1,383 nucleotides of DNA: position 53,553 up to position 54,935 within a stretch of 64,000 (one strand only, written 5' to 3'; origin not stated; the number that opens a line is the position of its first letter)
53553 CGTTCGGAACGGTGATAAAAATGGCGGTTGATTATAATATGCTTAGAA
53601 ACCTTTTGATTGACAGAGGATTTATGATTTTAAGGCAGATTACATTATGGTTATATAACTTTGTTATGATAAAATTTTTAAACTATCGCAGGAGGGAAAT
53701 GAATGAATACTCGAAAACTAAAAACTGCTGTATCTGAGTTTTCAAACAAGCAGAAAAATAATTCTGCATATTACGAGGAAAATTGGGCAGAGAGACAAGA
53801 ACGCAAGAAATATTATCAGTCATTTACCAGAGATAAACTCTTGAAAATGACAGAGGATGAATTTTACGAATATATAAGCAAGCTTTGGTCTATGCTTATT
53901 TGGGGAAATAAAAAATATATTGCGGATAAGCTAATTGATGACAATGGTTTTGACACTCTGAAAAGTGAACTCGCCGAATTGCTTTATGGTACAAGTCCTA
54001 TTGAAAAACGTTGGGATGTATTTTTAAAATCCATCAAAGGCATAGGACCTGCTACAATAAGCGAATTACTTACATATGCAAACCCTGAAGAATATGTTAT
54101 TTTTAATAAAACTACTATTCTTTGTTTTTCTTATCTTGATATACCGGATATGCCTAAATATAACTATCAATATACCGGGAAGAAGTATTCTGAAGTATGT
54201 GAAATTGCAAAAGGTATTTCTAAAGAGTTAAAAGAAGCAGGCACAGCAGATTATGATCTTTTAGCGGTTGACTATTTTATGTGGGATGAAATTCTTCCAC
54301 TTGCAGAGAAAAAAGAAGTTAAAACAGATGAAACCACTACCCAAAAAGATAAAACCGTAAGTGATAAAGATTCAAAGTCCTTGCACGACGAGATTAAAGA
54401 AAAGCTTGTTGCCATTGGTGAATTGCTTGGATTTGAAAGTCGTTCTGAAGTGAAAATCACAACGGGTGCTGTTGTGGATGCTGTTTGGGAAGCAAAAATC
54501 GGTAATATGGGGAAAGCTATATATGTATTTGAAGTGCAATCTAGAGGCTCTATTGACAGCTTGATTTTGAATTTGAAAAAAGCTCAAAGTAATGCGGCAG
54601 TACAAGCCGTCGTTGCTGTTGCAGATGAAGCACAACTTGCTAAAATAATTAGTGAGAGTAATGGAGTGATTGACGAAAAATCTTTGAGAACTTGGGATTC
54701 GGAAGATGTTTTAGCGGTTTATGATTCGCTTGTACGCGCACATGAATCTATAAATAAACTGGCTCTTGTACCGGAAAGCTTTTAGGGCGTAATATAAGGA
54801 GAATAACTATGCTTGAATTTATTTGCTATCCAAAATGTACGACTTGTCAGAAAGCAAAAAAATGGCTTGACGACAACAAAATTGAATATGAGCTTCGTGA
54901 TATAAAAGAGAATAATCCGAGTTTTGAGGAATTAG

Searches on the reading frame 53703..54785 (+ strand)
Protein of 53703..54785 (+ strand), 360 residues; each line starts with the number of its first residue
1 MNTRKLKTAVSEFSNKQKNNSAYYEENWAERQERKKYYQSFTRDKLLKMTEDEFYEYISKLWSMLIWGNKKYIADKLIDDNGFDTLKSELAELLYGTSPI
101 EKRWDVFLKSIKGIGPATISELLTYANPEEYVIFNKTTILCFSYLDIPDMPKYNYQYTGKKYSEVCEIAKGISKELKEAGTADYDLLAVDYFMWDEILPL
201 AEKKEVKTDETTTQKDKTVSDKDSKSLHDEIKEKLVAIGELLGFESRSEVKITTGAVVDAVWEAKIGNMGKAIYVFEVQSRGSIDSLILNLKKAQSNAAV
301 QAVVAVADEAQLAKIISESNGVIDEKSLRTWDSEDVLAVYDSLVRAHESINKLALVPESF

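Call 25: find_encoding_contigs(protein=window:53703-54785:+, flank=10000, max_places=10)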
Protein window:53703-54785:+ (360 aa): 3 contigs read that carry it; 3 places shown.
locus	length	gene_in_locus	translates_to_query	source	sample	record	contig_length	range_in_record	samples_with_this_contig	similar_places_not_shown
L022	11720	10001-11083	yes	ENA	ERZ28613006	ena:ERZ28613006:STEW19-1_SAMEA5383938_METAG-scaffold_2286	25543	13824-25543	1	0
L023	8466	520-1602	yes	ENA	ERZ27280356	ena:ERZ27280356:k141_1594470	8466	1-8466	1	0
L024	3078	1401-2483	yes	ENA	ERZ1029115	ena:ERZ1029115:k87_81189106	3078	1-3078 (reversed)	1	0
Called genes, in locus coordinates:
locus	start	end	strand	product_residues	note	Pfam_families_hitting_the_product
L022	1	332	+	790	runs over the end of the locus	PF00488:MutS_V, PF20297:MSSS, PF01713:Smr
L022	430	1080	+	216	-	PF12844:HTH_19, PF13560:HTH_31, PF01381:HTH_3, PF00717:Peptidase_S24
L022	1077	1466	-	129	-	-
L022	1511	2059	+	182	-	PF14277:DUF4364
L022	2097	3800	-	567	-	PF00587:tRNA-synt_2b, PF04073:tRNA_edit, PF03129:HGTP_anticodon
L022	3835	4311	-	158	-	PF02542:YgbB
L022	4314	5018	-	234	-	PF01128:IspD, PF12804:NTP_transf_3 (weak)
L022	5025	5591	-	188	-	PF02559:CarD_TRCF_RID, PF21095:CarD_C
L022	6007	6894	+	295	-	PF00701:DHDPS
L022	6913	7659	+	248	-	PF01113:DapB_N, PF05173:DapB_C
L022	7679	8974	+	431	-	PF00278:Orn_DAP_Arg_deC, PF02784:Orn_Arg_deC_N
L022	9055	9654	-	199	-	PF01476:LysM, PF00188:CAP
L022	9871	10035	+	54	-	-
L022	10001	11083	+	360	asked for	-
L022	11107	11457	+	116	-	PF00462:Glutaredoxin (weak), PF03960:ArsC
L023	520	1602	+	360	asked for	-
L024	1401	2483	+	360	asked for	-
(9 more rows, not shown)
